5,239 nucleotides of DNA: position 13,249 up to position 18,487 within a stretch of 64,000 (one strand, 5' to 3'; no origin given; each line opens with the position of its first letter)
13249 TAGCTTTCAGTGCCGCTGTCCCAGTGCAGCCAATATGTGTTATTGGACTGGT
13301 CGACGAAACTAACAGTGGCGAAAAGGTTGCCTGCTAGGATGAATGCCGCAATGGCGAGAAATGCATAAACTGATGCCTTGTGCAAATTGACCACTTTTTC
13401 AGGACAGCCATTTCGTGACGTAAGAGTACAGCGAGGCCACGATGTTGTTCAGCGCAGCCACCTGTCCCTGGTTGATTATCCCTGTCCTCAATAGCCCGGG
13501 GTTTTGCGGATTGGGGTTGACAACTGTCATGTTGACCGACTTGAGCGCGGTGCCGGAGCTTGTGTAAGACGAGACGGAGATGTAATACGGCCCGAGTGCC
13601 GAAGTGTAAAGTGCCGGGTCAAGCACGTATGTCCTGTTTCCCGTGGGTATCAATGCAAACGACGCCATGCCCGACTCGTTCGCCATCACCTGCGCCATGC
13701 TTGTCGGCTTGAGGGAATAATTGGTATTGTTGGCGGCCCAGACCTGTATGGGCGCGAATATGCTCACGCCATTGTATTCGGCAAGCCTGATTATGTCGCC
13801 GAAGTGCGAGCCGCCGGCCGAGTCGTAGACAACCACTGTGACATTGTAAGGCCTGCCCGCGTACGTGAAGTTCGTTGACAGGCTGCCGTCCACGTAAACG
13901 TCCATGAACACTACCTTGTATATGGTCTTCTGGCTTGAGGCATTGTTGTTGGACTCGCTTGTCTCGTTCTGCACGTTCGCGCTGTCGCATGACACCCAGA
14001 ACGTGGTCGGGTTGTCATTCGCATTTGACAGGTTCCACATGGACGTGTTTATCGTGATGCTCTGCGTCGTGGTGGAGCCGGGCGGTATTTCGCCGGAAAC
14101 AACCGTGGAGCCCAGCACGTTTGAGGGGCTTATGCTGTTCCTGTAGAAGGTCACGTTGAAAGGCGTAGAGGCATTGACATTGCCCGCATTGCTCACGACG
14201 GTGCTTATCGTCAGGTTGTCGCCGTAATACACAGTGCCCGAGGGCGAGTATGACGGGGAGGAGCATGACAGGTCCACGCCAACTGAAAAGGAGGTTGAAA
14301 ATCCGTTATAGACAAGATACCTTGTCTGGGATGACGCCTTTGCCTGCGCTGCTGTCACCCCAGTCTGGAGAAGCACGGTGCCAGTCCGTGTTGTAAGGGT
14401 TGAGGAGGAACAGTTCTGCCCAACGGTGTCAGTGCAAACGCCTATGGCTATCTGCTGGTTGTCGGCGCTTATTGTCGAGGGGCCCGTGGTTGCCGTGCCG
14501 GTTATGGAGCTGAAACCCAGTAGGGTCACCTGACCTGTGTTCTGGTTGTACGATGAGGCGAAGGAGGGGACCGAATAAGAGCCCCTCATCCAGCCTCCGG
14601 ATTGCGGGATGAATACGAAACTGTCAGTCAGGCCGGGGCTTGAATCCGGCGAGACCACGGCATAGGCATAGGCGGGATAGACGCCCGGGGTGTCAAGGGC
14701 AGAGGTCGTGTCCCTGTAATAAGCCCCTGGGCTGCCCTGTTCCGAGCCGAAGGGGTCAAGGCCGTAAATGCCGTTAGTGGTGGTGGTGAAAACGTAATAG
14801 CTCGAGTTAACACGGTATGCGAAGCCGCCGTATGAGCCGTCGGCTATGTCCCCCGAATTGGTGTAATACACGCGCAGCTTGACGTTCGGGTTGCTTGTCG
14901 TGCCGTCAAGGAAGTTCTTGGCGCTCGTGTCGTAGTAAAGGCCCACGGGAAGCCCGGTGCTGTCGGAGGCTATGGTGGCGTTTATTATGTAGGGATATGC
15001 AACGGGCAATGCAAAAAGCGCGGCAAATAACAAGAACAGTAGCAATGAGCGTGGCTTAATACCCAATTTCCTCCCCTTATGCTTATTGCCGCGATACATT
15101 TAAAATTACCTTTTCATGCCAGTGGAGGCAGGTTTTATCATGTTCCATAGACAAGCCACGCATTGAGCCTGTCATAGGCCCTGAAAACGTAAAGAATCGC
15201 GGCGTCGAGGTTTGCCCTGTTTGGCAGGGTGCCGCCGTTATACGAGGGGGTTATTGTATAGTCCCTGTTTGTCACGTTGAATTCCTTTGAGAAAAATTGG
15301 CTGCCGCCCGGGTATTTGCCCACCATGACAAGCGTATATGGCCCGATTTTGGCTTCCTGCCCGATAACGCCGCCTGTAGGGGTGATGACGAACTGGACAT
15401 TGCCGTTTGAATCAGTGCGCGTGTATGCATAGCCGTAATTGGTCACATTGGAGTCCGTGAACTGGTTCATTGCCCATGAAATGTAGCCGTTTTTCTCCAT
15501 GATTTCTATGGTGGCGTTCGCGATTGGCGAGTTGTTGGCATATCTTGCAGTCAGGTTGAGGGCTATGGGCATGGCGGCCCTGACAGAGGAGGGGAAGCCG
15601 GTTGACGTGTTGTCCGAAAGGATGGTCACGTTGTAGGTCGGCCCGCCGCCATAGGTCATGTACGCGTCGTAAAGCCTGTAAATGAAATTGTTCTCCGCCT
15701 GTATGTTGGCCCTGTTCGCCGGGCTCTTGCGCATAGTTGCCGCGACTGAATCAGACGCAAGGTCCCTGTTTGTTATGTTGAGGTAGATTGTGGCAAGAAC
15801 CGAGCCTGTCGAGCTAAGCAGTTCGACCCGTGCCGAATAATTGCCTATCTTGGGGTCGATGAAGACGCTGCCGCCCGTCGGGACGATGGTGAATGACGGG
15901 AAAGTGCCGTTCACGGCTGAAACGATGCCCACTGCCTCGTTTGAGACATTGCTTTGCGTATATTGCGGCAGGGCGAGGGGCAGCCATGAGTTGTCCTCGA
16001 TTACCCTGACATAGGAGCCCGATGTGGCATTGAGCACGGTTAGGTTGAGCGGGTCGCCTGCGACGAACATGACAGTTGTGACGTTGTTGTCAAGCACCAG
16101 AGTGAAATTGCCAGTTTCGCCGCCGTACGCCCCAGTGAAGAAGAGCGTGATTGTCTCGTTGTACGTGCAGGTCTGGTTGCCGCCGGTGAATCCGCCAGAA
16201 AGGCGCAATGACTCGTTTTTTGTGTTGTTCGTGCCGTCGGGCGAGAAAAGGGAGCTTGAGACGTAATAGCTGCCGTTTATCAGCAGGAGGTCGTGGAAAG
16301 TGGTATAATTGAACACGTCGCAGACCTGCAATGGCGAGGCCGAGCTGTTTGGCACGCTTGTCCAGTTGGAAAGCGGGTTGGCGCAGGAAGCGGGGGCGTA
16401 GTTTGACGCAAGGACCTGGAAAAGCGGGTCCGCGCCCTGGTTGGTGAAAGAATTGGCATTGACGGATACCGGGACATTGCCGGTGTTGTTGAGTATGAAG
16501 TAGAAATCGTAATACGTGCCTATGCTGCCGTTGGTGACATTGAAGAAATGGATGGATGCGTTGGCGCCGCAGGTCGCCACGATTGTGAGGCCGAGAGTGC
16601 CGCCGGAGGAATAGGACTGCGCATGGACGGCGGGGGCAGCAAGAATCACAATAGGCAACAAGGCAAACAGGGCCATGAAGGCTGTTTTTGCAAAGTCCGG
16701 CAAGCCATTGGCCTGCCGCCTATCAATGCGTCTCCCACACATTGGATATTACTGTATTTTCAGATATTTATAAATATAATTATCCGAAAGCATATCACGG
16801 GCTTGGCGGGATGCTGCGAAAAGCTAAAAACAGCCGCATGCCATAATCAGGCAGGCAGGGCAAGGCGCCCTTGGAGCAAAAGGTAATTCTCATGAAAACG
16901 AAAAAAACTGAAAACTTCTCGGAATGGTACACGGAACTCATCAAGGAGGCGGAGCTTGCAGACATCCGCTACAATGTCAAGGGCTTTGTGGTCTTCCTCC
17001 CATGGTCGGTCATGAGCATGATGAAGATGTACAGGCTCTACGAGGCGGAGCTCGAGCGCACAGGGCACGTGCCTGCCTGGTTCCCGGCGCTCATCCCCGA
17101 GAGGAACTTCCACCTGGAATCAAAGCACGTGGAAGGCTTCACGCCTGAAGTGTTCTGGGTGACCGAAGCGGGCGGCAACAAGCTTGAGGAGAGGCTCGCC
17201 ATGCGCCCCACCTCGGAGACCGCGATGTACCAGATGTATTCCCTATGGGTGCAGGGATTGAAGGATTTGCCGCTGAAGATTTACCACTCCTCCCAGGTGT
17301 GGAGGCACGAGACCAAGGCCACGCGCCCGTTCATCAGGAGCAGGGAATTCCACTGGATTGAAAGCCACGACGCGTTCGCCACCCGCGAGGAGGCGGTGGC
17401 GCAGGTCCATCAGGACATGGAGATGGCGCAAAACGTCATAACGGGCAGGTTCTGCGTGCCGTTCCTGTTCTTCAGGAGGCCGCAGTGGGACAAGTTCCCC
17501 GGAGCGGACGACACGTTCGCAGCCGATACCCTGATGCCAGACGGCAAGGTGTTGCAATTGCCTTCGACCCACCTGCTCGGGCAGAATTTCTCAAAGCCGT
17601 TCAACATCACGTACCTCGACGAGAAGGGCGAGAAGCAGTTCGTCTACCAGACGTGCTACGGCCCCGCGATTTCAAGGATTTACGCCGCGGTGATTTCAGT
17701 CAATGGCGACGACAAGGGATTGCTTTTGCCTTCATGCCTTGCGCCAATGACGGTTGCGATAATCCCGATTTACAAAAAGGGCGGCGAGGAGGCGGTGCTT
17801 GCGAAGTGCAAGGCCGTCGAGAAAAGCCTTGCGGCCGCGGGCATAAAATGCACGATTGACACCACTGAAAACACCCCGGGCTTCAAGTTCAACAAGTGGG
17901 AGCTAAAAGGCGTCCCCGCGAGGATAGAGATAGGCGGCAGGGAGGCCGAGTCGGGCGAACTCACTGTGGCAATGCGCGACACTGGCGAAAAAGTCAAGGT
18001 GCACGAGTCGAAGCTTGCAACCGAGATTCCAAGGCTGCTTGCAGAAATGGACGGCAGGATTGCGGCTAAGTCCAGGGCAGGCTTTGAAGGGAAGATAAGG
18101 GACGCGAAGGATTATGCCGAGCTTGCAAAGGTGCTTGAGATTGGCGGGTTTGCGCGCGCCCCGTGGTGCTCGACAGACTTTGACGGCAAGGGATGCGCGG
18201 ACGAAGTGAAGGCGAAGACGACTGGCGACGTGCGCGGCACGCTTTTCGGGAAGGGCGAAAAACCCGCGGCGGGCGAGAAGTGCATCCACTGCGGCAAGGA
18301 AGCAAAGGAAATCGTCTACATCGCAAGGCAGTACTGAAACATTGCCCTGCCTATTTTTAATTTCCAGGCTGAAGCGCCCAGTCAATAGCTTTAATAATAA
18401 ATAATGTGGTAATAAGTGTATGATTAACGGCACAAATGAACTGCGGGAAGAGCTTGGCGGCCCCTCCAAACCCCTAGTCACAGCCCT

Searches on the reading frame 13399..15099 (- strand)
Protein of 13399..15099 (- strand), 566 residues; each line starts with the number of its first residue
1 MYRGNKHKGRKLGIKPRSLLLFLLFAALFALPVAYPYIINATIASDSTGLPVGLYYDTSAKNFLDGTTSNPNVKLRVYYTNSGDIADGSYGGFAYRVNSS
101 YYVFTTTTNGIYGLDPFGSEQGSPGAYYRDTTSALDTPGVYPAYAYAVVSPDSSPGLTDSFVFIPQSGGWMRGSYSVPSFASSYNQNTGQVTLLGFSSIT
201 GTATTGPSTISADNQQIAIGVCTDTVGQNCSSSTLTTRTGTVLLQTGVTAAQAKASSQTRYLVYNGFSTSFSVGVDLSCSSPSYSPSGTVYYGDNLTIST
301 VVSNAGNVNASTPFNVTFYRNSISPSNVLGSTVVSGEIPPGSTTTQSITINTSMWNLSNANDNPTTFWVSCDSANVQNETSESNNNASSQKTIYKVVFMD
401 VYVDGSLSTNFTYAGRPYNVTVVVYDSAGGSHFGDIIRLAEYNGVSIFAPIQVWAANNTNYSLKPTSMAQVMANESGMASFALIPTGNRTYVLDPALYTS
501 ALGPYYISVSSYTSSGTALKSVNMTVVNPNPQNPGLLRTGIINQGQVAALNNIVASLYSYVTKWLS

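Call 19: search_protein_families(library=pfam, proteins=[window:13399-15099:-], max_evalue=0.00001)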
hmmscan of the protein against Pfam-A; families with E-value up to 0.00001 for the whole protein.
window:13399-15099:- (566 aa): 1 family
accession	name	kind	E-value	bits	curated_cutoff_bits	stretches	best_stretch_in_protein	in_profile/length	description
PF07705.17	CARDB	-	1.8e-06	28.5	22.7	1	276-388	3-100/101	CARDB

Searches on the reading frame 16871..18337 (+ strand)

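Call 19: search_protein_families(library=pfam, proteins=[window:16871-18337:+], max_evalue=0.00001)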
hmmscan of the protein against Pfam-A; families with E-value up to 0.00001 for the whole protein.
window:16871-18337:+ (488 aa): 3 families
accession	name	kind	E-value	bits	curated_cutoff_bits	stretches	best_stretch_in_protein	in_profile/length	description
PF00587.30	tRNA-synt_2b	-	5e-28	98.8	29.3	1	103-278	5-179/179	tRNA synthetase class II core domain (G, H, P, S and T)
PF03129.25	HGTP_anticodon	-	7.1e-21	74.6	21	1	295-387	2-92/94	Anticodon binding domain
PF09180.16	ProRS-C_1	-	5.2e-14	52.6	31.5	1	415-488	1-71/71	Prolyl-tRNA synthetase, C-terminal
